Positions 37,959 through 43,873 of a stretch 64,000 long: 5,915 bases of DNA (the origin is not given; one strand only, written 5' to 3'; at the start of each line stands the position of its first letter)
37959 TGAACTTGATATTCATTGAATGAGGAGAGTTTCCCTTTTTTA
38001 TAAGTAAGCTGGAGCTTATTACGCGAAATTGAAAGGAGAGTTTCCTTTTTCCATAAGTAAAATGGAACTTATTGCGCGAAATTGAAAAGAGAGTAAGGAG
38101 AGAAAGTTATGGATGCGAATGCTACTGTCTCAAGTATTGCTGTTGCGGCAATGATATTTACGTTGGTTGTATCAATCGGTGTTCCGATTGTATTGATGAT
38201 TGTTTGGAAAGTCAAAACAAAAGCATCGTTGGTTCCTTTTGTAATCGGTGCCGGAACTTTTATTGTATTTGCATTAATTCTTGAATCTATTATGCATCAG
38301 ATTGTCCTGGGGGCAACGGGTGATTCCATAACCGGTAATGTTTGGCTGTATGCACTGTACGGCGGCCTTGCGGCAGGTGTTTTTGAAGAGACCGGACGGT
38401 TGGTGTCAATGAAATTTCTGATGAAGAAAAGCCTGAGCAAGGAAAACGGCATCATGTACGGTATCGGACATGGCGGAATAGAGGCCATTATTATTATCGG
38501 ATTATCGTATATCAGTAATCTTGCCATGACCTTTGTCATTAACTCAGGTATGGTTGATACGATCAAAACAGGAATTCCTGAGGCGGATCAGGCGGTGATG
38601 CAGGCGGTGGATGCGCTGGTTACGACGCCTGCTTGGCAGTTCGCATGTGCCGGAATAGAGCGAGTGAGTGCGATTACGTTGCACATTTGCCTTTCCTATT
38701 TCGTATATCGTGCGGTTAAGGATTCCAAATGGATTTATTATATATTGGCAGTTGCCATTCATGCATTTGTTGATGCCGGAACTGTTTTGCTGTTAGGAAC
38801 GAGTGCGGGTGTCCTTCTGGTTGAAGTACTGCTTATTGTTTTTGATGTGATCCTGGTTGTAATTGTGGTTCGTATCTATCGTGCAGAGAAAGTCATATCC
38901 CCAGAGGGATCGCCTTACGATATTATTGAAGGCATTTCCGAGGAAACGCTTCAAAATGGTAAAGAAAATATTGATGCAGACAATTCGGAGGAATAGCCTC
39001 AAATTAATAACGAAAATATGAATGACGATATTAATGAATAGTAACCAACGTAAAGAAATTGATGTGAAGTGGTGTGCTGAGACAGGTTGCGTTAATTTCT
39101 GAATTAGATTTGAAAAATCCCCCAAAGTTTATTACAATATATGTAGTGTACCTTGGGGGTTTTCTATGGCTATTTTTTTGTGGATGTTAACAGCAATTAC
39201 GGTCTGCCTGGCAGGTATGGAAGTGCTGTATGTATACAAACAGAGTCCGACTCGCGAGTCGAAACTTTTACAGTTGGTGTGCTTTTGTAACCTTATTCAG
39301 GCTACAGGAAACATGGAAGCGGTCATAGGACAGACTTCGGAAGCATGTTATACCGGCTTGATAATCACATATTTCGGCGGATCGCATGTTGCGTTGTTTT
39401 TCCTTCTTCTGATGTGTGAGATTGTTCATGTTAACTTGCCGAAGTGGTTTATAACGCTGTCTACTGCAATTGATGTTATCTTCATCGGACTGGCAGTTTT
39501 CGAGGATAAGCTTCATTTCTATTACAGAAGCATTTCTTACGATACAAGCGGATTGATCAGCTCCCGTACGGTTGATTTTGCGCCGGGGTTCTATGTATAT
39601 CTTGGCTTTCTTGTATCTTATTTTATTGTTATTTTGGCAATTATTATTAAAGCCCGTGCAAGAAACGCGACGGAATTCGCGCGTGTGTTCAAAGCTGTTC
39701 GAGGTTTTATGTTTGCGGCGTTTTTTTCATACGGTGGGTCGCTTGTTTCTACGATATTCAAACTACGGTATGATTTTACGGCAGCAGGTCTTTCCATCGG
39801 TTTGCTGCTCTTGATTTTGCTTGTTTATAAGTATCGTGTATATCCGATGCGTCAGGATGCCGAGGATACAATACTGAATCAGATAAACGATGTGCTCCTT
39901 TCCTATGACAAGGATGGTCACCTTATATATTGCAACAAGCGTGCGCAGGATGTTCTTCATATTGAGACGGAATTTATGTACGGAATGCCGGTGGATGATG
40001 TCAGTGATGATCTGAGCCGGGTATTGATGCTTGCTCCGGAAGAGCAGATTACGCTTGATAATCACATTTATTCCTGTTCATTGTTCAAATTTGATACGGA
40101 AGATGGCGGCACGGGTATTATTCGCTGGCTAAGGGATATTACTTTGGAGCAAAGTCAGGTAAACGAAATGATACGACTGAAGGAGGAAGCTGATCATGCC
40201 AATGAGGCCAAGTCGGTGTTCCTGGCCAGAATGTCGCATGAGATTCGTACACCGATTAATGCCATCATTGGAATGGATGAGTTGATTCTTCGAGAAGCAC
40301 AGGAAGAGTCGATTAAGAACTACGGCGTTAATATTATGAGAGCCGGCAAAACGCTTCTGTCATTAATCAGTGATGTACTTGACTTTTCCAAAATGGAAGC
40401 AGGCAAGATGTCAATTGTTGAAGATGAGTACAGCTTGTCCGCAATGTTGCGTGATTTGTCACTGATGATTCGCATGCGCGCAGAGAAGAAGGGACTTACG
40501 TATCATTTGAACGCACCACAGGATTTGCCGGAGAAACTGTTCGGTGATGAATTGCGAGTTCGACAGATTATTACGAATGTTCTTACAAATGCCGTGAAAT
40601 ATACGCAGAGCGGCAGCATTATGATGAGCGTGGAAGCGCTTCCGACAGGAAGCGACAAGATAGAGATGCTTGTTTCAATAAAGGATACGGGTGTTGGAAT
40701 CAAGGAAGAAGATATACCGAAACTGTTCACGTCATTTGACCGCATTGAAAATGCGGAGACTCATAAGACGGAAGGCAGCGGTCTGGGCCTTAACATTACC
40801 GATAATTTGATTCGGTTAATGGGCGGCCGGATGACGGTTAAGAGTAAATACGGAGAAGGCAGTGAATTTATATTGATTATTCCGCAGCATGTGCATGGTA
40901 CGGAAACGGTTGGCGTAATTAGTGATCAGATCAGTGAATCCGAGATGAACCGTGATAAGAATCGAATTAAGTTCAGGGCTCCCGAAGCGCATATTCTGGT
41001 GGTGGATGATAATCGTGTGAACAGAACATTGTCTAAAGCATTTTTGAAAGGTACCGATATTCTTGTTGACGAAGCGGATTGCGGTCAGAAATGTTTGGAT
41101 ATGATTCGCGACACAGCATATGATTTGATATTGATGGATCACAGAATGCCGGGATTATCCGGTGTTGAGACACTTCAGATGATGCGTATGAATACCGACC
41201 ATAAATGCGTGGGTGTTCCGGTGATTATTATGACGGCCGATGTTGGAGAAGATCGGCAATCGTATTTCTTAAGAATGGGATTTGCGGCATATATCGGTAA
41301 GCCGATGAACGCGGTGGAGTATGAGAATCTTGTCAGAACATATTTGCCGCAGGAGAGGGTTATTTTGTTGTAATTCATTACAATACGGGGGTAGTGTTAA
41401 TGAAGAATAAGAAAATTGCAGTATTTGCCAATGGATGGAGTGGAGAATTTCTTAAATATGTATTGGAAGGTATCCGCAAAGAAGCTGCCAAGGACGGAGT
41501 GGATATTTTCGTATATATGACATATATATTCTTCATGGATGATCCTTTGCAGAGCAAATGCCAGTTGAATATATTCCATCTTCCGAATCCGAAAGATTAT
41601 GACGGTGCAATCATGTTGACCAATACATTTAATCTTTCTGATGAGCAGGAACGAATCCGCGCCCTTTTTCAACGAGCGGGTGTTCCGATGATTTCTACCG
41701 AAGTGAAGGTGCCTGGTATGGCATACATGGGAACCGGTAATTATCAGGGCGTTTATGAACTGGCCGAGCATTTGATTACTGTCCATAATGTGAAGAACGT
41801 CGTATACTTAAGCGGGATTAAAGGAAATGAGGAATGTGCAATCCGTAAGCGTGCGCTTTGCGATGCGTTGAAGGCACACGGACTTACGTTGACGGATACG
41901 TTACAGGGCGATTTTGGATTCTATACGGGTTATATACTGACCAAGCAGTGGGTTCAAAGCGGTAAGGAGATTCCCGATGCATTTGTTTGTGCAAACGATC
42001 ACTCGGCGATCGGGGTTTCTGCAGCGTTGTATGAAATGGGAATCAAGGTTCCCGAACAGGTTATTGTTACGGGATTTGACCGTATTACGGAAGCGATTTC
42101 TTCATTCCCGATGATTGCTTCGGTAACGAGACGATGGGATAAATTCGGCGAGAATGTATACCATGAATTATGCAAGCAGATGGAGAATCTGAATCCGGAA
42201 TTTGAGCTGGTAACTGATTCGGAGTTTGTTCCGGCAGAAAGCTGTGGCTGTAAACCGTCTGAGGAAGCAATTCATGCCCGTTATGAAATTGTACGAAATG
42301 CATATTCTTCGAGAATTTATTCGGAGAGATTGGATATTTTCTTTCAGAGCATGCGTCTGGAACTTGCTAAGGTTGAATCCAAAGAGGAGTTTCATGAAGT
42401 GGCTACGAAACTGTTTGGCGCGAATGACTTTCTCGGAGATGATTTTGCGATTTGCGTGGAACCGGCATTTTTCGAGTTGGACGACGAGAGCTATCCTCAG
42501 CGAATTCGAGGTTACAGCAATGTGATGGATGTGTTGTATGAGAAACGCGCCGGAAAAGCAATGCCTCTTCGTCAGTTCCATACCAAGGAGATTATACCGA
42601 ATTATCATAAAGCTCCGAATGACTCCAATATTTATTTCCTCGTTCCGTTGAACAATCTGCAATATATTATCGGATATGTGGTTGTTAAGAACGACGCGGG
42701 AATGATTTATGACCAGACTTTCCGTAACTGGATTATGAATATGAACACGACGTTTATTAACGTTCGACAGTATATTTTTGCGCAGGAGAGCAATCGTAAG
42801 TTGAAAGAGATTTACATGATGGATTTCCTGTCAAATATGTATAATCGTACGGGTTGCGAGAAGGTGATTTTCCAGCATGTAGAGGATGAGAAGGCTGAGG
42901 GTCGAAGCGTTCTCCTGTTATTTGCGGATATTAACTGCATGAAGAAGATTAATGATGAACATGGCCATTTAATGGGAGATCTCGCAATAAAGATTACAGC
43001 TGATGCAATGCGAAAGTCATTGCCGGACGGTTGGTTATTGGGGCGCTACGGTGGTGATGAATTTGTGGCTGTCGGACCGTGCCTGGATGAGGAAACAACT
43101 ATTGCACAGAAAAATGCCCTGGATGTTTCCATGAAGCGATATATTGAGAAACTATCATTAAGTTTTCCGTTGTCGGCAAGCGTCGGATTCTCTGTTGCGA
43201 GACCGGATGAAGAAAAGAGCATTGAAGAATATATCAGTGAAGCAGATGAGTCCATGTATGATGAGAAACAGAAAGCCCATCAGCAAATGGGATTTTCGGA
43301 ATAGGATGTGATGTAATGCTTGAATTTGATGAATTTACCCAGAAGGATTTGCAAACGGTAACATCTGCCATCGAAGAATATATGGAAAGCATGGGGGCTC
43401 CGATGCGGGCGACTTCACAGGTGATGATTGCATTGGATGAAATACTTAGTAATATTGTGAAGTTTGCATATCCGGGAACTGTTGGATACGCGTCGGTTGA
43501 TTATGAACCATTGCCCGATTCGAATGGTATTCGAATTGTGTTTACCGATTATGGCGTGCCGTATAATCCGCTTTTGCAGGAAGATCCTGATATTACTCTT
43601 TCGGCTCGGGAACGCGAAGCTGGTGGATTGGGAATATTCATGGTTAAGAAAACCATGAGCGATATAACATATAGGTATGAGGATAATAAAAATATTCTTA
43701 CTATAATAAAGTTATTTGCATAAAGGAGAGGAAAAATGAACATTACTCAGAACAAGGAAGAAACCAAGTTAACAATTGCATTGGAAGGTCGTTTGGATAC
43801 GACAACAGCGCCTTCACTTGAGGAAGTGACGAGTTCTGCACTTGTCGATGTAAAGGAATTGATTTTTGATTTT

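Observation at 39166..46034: c-di-GMP cluster with an embedded partner-switching pair but no sigma factor or PP2C phosphatase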

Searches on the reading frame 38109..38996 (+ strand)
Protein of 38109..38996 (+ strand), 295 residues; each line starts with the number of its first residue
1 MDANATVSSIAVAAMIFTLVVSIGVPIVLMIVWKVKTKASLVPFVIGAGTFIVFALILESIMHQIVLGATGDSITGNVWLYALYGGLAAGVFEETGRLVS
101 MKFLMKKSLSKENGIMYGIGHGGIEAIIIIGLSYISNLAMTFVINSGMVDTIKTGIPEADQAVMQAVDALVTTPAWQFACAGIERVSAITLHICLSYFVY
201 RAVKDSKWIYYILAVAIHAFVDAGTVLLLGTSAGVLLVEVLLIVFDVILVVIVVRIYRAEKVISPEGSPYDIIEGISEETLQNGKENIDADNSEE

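Call 3: search_protein_families(library=pfam, proteins=[window:38109-38996:+])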
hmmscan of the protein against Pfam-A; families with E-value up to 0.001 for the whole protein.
window:38109-38996:+ (295 aa): 1 family
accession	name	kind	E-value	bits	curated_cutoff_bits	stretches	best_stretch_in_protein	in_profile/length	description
PF10086.14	YhfC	-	9.9e-51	172.8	24.2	1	22-240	2-220/222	YhfC intramembrane metalloprotease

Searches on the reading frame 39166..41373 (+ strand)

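Call 3: search_protein_families(library=pfam, proteins=[window:39166-41373:+])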
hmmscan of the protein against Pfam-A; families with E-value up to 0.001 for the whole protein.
window:39166-41373:+ (735 aa): 5 families
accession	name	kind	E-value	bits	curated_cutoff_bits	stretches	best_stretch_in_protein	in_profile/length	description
PF02518.31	HATPase_c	-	1.4e-26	93.5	26.4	1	460-574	1-109/111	Histidine kinase-, DNA gyrase B-, and HSP90-like ATPase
PF00072.30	Response_reg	-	2.4e-20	73.2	30.2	1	610-719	1-106/111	Response regulator receiver domain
PF00512.31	HisKA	-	7.4e-16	58.4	26.9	1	349-413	2-66/66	His Kinase A (phospho-acceptor) domain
PF16927.11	HisKA_7TM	-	8.9e-11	42.5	28.6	1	10-225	3-219/224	N-terminal 7TM region of histidine kinase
PF08448.16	PAS_4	-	9.1e-05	23.1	23.1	1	237-289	1-62/110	PAS fold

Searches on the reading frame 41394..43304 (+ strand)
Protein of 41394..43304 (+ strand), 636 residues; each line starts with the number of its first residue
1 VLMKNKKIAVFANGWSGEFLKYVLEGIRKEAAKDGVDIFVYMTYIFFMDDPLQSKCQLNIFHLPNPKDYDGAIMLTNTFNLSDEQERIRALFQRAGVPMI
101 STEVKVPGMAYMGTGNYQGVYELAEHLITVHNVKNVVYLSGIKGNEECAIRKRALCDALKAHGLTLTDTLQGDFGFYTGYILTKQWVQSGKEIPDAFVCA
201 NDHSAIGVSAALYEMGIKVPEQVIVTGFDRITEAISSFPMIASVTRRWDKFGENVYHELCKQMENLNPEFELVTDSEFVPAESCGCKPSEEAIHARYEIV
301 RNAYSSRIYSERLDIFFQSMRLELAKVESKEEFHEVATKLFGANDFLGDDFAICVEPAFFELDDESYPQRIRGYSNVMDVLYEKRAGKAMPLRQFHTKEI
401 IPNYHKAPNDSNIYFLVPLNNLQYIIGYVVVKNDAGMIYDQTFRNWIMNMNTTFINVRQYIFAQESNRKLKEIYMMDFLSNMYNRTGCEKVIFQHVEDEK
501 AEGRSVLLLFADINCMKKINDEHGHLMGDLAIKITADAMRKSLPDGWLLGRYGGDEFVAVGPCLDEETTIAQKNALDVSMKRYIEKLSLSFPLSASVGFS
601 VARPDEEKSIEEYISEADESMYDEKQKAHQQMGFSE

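Call 3: search_protein_families(library=pfam, proteins=[window:41394-43304:+])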
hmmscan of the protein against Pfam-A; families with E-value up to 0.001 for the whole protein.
window:41394-43304:+ (636 aa): 4 families
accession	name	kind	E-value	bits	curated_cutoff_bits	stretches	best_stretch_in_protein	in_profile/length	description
PF00990.26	GGDEF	-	1.9e-26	93.2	23.8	1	475-629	2-159/161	Diguanylate cyclase, GGDEF domain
PF13377.12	Peripla_BP_3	-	7.5e-15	55.8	26.5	1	133-282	9-165/167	Periplasmic binding protein-like domain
PF00532.27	Peripla_BP_1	-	2.8e-07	30.8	22.2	1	23-234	19-229/281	Periplasmic binding proteins and sugar binding domain of LacI family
PF13407.12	Peripla_BP_4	-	5.6e-07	29.8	35.1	1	92-235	76-223/258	Periplasmic binding protein domain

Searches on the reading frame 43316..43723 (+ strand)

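Call 3: search_protein_families(library=pfam, proteins=[window:43316-43723:+])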
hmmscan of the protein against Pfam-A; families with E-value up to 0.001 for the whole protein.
window:43316-43723:+ (135 aa): 2 families
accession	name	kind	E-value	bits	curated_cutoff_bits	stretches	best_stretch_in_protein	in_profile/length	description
PF13581.12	HATPase_c_2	-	4e-18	66.1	27.4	1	9-132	5-127/127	Histidine kinase-like ATPase domain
PF02518.31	HATPase_c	-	0.00061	20.6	26.4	1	35-116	5-85/111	Histidine kinase-, DNA gyrase B-, and HSP90-like ATPase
